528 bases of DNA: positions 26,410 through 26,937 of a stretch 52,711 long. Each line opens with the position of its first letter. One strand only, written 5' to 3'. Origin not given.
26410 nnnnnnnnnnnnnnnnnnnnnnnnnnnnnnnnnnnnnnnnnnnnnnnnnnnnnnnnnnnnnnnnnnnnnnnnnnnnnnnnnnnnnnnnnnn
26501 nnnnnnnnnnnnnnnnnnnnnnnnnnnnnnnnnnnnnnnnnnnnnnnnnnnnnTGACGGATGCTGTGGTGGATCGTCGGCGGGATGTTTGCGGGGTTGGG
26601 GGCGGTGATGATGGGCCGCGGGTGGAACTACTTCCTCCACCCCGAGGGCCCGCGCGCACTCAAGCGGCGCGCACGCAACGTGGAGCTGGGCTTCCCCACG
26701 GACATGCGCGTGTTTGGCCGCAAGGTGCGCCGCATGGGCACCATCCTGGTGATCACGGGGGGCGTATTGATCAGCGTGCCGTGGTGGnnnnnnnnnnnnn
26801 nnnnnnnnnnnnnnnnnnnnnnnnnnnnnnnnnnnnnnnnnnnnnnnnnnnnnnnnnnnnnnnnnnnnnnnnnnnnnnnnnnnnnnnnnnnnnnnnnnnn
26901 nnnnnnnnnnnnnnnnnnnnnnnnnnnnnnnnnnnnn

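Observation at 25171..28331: Compact signalling cluster: degenerate kinase-like membrane protein + micro-membrane protein + receiver-GGDEF cyclase + stand-alone FHA protein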

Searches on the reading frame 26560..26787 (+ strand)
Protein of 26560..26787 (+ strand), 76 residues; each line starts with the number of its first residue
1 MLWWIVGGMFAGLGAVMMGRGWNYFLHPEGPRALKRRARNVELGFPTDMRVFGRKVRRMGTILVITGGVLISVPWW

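Call 4: search_protein_families(library=pfam, proteins=[window:26560-26787:+], max_evalue=0.1)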
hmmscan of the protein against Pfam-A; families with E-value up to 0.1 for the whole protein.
window:26560-26787:+ (76 aa): 0 families

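Call 5: search_protein_families(library=ncbifam, proteins=[window:26560-26787:+], max_evalue=0.1)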
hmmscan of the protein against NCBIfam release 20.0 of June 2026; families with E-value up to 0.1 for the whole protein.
window:26560-26787:+ (76 aa): 0 families

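Call 20: find_related_loci(query=A3, collection=genome_contigs, flank=7000)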
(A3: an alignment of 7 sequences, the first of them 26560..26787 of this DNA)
Query A3 (76 aa) in genome_contigs; peptide patterns used: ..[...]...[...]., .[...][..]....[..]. (x = any residue, [..] = any of these).
36 stretches matched a pattern; 8 encode a relative of the query (tblastn E <= 1e-3); 8 distinct loci.
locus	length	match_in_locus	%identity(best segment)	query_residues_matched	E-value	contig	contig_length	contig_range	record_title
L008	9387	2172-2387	63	5-76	8e-27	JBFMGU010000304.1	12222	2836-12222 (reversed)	MAG: Myxococcota bacterium isolate MAG305 MAG305_304, whole genome shotgun sequence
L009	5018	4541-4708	57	13-68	8e-18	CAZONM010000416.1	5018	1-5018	MAG TPA_asm: uncultured Myxococcales bacterium isolate binchicken_co16_62 genome assembly, contig: NODE_27644_length_501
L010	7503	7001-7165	56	14-68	1e-17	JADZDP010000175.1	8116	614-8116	MAG: Deltaproteobacteria bacterium isolate SJ783 c_000000953563, whole genome shotgun sequence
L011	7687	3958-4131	55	1-58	3e-17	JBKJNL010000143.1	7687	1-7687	MAG: Myxococcota bacterium isolate ant_bin.371 k117_2940356, whole genome shotgun sequence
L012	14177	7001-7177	47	13-71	1e-16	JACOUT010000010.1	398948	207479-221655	MAG: Deltaproteobacteria bacterium isolate NC_groundwater_80_Ag_B-0.1um_71_39 GD18-4_B1_scaffold_513457, whole genome sh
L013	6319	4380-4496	38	12-53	6e-5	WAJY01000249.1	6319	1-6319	MAG: Geoglobus sp. isolate S009_8 k151_7575, whole genome shotgun sequence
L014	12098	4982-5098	36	12-53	2e-4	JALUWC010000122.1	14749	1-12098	MAG: Geoglobus sp. isolate 128-326_metabat2_scaf2bin.087 128-326_scaffold_1817_c1, whole genome shotgun sequence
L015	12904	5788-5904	36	12-53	2e-4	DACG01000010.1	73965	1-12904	MAG TPA_asm: Geoglobus sp. UBA235 UBA235_contig_70, whole genome shotgun sequence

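Call 21: find_homologous_proteins(query=A3, max_evalue=0.001)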
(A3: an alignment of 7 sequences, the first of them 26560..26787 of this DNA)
Query A3 (7 sequences) (76 aa, profile of the alignment): 136 proteins with E <= 0.001 among 8000 candidates; the best 120 are listed.
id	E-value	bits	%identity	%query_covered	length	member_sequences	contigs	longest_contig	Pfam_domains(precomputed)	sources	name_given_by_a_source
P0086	9.8e-40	152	65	99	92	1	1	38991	-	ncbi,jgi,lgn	jgi:hypothetical protein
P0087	2.3e-39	151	68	99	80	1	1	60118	-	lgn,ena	-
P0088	6.9e-39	149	63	100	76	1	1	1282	-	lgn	-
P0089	1.4e-37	145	100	100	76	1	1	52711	-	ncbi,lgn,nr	ncbi:MAG: hypothetical protein HY904_21865 [Deltaproteobacteria bacterium]|nr:hypothetical protein [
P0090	1.5e-37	145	64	87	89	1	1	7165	-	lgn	-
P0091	5.0e-37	143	63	95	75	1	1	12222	-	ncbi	ncbi:MAG: hypothetical protein AB2A00_37980 [Myxococcota bacterium]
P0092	4.0e-36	140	66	100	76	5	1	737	-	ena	-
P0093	5.2e-36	140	65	99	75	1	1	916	-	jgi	jgi:hypothetical protein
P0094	1.3e-35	139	64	99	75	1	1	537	-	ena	-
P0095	3.3e-35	138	63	99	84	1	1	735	-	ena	-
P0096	1.3e-34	136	75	100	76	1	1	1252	-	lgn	-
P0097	3.0e-34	134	66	100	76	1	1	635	-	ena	-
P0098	1.1e-31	126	67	92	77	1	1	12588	-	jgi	jgi:hypothetical protein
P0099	3.3e-31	125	62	100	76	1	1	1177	-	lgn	-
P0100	3.3e-26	109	60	57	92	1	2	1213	-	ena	-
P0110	2.6e-24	103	54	68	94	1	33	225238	-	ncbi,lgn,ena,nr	ncbi:MAG: hypothetical protein IT382_09415 [Deltaproteobacteria bacterium]|nr:hypothetical protein [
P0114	4.0e-24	102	59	93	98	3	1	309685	-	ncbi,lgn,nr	ncbi:MAG: hypothetical protein Q8O67_09820 [Deltaproteobacteria bacterium]|nr:hypothetical protein [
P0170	7.2e-22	95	49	83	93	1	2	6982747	-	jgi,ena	jgi:hypothetical protein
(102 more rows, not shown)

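Call 24: find_encoding_contigs(protein=P0098, flank=8000, max_places=2)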
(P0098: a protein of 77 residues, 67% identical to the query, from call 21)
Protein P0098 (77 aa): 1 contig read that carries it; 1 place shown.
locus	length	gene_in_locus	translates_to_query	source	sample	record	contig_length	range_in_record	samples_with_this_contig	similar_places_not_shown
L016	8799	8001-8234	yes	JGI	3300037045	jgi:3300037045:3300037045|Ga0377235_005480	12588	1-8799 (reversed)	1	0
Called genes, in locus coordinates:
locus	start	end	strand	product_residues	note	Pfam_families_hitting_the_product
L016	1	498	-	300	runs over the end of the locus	PF01887:SAM_HAT_N, PF20257:SAM_HAT_C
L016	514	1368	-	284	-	PF01513:NAD_kinase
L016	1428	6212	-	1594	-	PF24161:CCDC39 (weak)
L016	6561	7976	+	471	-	PF00069:Pkinase, PF07714:PK_Tyr_Ser-Thr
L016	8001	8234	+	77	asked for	-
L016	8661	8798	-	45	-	?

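Call 25: find_encoding_contigs(protein=P0114, flank=6000, max_places=1)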
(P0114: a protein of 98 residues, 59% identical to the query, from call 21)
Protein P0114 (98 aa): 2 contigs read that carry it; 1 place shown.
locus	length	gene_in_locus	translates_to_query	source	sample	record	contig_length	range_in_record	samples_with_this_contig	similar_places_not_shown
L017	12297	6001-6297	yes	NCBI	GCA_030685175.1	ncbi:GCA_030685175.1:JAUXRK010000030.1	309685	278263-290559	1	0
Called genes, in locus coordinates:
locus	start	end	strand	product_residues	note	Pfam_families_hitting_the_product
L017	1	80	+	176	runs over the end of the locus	-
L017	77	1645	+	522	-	PF13620:CarboxypepD_reg (faint), PF02369:Big_1 (faint)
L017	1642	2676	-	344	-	PF01180:DHO_dh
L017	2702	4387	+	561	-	PF01471:PG_binding_1 (faint)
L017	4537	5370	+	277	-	PF11741:AMIN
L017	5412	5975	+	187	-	PF01327:Pep_deformylase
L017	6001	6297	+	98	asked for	-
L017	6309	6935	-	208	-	PF07238:PilZ (faint)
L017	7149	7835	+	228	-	PF04542:Sigma70_r2 (weak), PF04545:Sigma70_r4 (weak)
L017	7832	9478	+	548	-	PF13948:DUF4215 (faint)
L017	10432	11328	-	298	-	PF16697:Yop-YscD_cpl (weak), PF00498:FHA, PF00486:Trans_reg_C (faint)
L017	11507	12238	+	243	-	PF00481:PP2C, PF13672:PP2C_2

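Call 26: find_encoding_contigs(protein=P0110, flank=6000, max_places=1)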
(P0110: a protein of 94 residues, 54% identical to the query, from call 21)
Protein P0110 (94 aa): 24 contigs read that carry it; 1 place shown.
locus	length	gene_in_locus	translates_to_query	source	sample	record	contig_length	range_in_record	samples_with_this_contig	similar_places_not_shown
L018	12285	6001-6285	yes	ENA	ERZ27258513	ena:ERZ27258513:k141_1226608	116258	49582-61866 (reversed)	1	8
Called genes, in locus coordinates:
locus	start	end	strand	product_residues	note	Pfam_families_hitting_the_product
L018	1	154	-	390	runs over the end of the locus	PF07690:MFS_1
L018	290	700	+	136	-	PF07238:PilZ (weak)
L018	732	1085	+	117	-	-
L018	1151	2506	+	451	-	PF18073:Zn_ribbon_LapB, PF03796:DnaB_C, PF06745:ATPase, PF13191:AAA_16, PF23442:DUF7125 (weak), PF13401:AAA_22, PF13481:AAA_25, PF13541:ChlI, +1 more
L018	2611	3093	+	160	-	PF00254:FKBP_C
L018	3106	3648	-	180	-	PF07670:Gate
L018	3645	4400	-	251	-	PF07670:Gate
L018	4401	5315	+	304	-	-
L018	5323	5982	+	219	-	PF13489:Methyltransf_23 (weak), PF01728:FtsJ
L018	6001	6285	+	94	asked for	-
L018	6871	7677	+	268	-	-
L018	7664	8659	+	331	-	PF08843:AbiEii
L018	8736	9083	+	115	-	PF13744:HTH_37, PF01381:HTH_3 (weak)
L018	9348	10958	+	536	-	-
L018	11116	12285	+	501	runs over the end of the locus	PF04055:Radical_SAM, PF13353:Fer4_12 (weak), PF13671:AAA_33 (weak), PF02223:Thymidylate_kin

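Call 46: search_protein_families(library=pfam, proteins=[L009:3697-4485:+, L010:6179-6943:+, L011:3335-3958:+, L012:5810-6946:+, L012:9052-10965:+], max_evalue=0.001)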
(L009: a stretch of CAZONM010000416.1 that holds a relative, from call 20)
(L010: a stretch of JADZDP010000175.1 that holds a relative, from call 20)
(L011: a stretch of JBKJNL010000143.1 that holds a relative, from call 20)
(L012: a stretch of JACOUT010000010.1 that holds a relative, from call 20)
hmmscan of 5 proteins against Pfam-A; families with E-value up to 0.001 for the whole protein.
L009:3697-4485:+ (263 aa): 4 families
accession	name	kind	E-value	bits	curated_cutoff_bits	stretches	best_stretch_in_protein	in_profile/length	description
PF01728.25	FtsJ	-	6.9e-45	153.6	24.1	1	80-257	2-180/181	FtsJ-like methyltransferase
PF13489.12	Methyltransf_23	-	5.2e-06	26.7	27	1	88-172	11-85/164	Methyltransferase domain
PF13847.12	Methyltransf_31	-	4.7e-05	23.6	27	1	100-221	4-114/145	Methyltransferase domain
PF13649.12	Methyltransf_25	-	0.00069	20.7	27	0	103-177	1-73/97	Methyltransferase domain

L010:6179-6943:+ (255 aa): 5 families
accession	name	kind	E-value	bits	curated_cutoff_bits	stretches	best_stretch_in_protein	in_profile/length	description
PF01728.25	FtsJ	-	1.4e-45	155.9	24.1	1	72-249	2-180/181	FtsJ-like methyltransferase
PF13847.12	Methyltransf_31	-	3e-06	27.4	27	1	92-215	4-116/145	Methyltransferase domain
PF13489.12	Methyltransf_23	-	1.2e-05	25.6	27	1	80-164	11-85/164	Methyltransferase domain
PF13649.12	Methyltransf_25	-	0.00019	22.5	27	1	95-169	1-73/97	Methyltransferase domain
PF08242.18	Methyltransf_12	-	0.00037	21.6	30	0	96-203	1-97/98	Methyltransferase domain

L011:3335-3958:+ (208 aa): 1 family
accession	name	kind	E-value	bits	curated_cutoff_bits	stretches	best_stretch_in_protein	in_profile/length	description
PF01327.26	Pep_deformylase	-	7.6e-47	159.2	22.8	1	7-188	2-155/156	Polypeptide deformylase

L012:5810-6946:+ (379 aa): 3 families
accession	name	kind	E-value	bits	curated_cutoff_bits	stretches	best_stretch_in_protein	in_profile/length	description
PF01728.25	FtsJ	-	2.7e-44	151.7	24.1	1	196-373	2-180/181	FtsJ-like methyltransferase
PF13489.12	Methyltransf_23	-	8.8e-05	22.7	27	1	204-257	11-61/164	Methyltransferase domain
PF13847.12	Methyltransf_31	-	0.00038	20.6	27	0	216-334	4-113/145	Methyltransferase domain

L012:9052-10965:+ (638 aa): 3 families
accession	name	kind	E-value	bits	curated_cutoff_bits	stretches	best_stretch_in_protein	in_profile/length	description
PF00069.31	Pkinase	-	2.9e-32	112.5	31.7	1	42-303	1-253/263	Protein kinase domain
PF07714.23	PK_Tyr_Ser-Thr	-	3.9e-25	89.1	23.1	1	44-303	3-250/258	Protein tyrosine and serine/threonine kinase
PF01636.29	APH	-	1.1e-06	29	23.2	1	157-202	147-197/239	Phosphotransferase enzyme family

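Call 78: find_encoding_contigs(protein=P0170, flank=5000, max_places=2)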
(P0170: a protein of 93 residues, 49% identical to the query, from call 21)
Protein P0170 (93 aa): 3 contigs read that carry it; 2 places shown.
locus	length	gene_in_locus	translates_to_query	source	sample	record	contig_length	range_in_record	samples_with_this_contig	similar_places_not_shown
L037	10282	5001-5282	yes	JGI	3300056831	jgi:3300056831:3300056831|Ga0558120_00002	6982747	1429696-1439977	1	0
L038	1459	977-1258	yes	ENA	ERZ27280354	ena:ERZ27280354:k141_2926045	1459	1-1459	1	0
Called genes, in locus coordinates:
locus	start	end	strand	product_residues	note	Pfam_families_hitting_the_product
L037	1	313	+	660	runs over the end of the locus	-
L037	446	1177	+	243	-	-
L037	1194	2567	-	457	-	PF18073:Zn_ribbon_LapB, PF13481:AAA_25, PF03796:DnaB_C (weak), PF06745:ATPase, PF13541:ChlI (weak)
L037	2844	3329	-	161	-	PF00254:FKBP_C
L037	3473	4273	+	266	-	-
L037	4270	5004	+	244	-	PF01728:FtsJ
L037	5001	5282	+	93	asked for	-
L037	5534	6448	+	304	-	-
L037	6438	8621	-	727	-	PF14522:Cytochrome_C7 (faint)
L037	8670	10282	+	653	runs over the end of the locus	PF03773:ArsP_1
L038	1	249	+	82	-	?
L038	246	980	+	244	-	PF01728:FtsJ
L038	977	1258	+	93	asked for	-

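Call 85: predict_structure(alignment_id=A10)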
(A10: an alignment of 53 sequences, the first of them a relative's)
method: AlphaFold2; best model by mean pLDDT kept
length: 76 residues; sequences in the alignment: 53
mean_pLDDT: 93.4   pTM: 0.72
mean pLDDT of the five models: 93.4, 93.1, 92.9, 92.4, 89.9
residues with pLDDT >= 90: 65; 70-90: 11; 50-70: 0; < 50: 0
segments of 3 or more residues with pLDDT < 50: none
pLDDT, mean of each block of 10 residues (from residue 1): 94 96 92 92 91 95 96 89
secondary structure, 60 per line:
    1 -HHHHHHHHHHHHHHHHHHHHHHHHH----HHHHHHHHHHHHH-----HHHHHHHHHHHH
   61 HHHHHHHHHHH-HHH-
elements in order: H2-26 H31-43 H49-71

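Call 88: fold_search(model_id=the predicted structure, library=pdb)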
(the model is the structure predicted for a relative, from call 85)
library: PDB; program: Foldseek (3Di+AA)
matches with E <= 10: 68; with E <= 0.001: 0
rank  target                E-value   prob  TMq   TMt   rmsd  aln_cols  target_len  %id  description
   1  9itj_I                1.6e+00  0.38  0.43  0.45   6.5        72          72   21  Chloroflexus aurantiacus ATP synthase, state 1 (released 2025-03-19)
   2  9a72_A                2.0e+00  0.20  0.34  0.13   7.1        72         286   14  Integrative model of YFMS-CHEW by crosslinking MS and deep learning (released 2024-09-18)
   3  4j11_C                2.5e+00  0.13  0.34  0.29   8.8        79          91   15  The crystal structure of a secreted protein ESXB (wild-type, in P21 space group) from Bacillus anthracis str. sterne (released 2013-02-13)
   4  8qae_C                2.9e+00  0.69  0.60  0.48   4.0        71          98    7  X-ray crystal structure of a de novo designed single-chain antiparallel 6-helix alpha-helical barrel, sc-apCC-6-SLLA (released 2024-07-03)
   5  6yvd_D                2.9e+00  0.41  0.55  0.12   6.3        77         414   10  Head segment of the S.cerevisiae condensin holocomplex in presence of ATP (released 2020-07-22)
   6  6oqr_R                3.3e+00  0.35  0.51  0.51   6.8        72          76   21  E. coli ATP Synthase ADP State 1a (released 2020-06-03)
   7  9jfj_B                3.5e+00  0.18  0.43  0.18   5.4        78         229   10  Crystal structure of the cytoplasmic domain of ZraS in ADP-bound form (released 2025-03-26)
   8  8qaf                  3.7e+00  0.54  0.55  0.69   4.4        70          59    7  X-ray crystal structure of a de novo designed single-chain antiparallel 8-helix coiled-coil alpha-helical barrel, sc-apC (released 2024-07-03)
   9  1ijp_MODEL_1_A        3.7e+00  0.21  0.45  0.44   5.4        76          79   17  Solution Structure of Ala20Pro/Pro64Ala substituted subunit c of Escherichia coli ATP synthase (released 2002-03-27)
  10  6fkf_G                3.9e+00  0.16  0.40  0.39   6.6        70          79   21  Chloroplast F1Fo conformation 1 (released 2018-05-23)
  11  6s1k_E                3.9e+00  0.13  0.33  0.26   6.8        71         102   14  E. coli Core Signaling Unit, carrying QQQQ receptor mutation (released 2020-01-22)
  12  4j7k_A                3.9e+00  0.10  0.35  0.29   8.8        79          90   15  The crystal structure of a secreted protein EsxB (Mutant E54Q) from Bacillus anthracis str. Sterne (released 2013-03-06)
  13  9itj_H                4.1e+00  0.18  0.45  0.47   6.5        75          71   20  Chloroflexus aurantiacus ATP synthase, state 1 (released 2025-03-19)
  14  9cfs_A                4.1e+00  0.12  0.32  0.29   7.7        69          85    7  Structure of a 150% lengthened variant of the E. coli ROP protein (released 2025-07-02)
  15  8a3k                  4.4e+00  0.54  0.59  0.37   3.7        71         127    8  X-ray crystal structure of a de novo designed single-chain antiparallel 4-helix coiled-coil bundle, sc-apCC-4 (released 2022-10-05)
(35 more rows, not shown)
